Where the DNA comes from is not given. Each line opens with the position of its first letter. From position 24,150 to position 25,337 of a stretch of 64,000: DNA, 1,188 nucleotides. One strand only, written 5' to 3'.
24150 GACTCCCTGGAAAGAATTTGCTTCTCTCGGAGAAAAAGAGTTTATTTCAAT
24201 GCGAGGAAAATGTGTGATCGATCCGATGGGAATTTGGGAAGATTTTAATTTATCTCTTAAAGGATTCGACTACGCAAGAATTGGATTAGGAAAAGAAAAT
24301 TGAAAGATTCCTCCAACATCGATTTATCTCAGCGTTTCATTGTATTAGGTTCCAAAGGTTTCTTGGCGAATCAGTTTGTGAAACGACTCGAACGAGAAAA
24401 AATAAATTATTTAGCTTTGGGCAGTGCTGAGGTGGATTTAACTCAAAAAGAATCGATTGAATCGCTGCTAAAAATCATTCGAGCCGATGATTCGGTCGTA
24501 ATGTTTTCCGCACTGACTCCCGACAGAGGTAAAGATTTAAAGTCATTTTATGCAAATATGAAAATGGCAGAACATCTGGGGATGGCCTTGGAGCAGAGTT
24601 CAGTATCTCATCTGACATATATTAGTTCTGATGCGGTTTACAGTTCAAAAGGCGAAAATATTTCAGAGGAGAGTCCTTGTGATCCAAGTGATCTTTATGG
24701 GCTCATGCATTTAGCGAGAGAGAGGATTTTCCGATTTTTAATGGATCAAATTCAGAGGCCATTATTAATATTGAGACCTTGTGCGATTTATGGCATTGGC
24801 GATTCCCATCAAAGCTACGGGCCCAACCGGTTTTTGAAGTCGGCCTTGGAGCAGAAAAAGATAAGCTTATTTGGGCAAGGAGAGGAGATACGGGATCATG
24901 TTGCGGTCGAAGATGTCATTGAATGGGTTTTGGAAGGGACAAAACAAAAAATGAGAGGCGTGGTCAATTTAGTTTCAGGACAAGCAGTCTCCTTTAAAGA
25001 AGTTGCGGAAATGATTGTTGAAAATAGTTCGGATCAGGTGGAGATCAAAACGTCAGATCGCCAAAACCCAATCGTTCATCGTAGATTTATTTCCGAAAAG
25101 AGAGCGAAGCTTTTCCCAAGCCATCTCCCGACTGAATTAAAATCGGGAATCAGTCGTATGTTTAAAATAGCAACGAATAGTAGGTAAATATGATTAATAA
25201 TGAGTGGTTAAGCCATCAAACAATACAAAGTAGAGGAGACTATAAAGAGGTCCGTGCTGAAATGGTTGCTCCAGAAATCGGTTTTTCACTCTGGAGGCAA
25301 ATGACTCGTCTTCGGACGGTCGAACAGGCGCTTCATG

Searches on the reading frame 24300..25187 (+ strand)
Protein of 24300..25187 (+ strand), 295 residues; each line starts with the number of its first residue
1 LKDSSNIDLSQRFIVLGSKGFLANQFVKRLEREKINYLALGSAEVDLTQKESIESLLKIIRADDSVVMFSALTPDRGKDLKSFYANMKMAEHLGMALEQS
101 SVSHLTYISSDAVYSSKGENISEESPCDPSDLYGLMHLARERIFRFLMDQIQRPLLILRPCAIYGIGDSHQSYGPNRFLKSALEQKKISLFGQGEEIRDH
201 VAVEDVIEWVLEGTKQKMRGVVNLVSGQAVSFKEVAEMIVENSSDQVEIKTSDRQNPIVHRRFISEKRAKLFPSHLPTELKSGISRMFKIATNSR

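Call 4: search_protein_families(library=pfam, proteins=[window:24300-25187:+], max_evalue=0.001)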
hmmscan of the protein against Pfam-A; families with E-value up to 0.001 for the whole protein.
window:24300-25187:+ (295 aa): 3 families
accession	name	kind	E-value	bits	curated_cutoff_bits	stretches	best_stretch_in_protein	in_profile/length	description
PF01370.27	Epimerase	-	9.9e-25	87.8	20.9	1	14-211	2-222/240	NAD dependent epimerase/dehydratase family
PF04321.23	RmlD_sub_bind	-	2e-13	50.5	27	1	13-249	3-238/287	RmlD substrate binding domain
PF16363.11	GDP_Man_Dehyd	-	2.9e-06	27.4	27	1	102-253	121-276/332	GDP-mannose 4,6 dehydratase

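Call 5: search_protein_families(library=ncbifam, proteins=[window:24300-25187:+], max_evalue=0.001)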
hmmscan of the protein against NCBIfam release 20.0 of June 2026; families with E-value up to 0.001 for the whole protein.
window:24300-25187:+ (295 aa): 9 families
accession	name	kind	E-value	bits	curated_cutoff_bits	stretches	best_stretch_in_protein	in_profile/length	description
TIGR02197.1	heptose_epim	equivalog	1.5e-15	57.2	274.6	1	84-252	89-269/316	ADP-glyceromanno-heptose 6-epimerase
TIGR01214.1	rmlD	equivalog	6e-15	55.1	224.05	1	13-261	2-244/285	dTDP-4-dehydrorhamnose reductase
NF047922.1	GDPFucSynFcl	equivalog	7.6e-13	48.6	500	1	11-290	3-300/308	GDP-L-fucose synthase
TIGR01181.1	dTDP_gluc_dehyt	equivalog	2.8e-11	43.1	365.1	1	44-245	56-263/321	dTDP-glucose 4,6-dehydratase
TIGR01179.1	galE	equivalog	1.2e-10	40.8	262.3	1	28-256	38-288/332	UDP-glucose 4-epimerase GalE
TIGR04180.1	EDH_00030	hypoth_equivalog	1.6e-09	37.2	475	1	86-256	97-270/297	NAD-dependent 4,6-dehydratase LegB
NF008360.0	PRK11150.1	equivalog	1.7e-09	37.3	452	1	104-245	110-256/310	ADP-glyceromanno-heptose 6-epimerase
TIGR01777.1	yfcH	hypoth_equivalog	9e-05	22.2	207.35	0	191-241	188-239/292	TIGR01777 family oxidoreductase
NF007582.0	PRK10217.1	equivalog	0.00038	19.7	698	1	97-210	121-236/355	dTDP-glucose 4,6-dehydratase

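Call 41: search_solved_structures(query=window:24300-25187:+, max_evalue=0.000001, show_alignments=0)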
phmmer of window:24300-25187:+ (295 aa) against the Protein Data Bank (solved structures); distinct sequences matched with E-value up to 0.000001: 16.
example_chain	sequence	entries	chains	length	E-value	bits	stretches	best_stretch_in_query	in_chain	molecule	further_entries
3m2p_A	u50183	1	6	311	8.4e-13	51.8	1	13-270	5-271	UDP-N-acetylglucosamine 4-epimerase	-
6zl6_A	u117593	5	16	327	9.5e-13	51.6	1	56-241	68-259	Epimerase domain-containing protein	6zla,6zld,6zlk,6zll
6zlj_A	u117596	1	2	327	3.4e-12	49.8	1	56-241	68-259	Epimerase domain-containing protein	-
6wjb_A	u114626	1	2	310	5.2e-11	45.9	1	18-289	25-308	NAD-dependent epimerase/dehydratase family protein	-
6kv9_A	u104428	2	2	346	7.5e-11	45.4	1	85-241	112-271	MoeE5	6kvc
6wj9_A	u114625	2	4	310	4.9e-10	42.7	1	18-289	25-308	NAD-dependent epimerase/dehydratase family protein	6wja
6bwl_A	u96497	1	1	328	3e-09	40.1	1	106-246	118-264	Pal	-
3sxp_A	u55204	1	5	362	7.3e-09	38.8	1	97-245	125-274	ADP-L-glycero-D-mannoheptose-6-epimerase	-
8sg0_A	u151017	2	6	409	2.4e-08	37.2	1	84-241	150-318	GDP-mannose 3,5-epimerase | GDP-mannose 3,5 epimerase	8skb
2c54_A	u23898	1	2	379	2.8e-08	37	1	96-242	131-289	GDP-MANNOSE-3', 5'-EPIMERASE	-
2c5e_A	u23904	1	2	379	3.8e-08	36.5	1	96-242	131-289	GDP-MANNOSE-3', 5'-EPIMERASE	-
2c59_A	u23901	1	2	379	3.8e-08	36.5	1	96-242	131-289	GDP-MANNOSE-3', 5'-EPIMERASE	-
2c5a_A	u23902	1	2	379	1.4e-07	34.7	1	96-242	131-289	GDP-MANNOSE-3', 5'-EPIMERASE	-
3ehe_A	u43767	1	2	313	2.8e-07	33.7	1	79-242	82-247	UDP-glucose 4-epimerase (GalE-1)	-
5u4q_A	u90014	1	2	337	3.6e-07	33.3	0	28-211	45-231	dTDP-glucose 4,6-dehydratase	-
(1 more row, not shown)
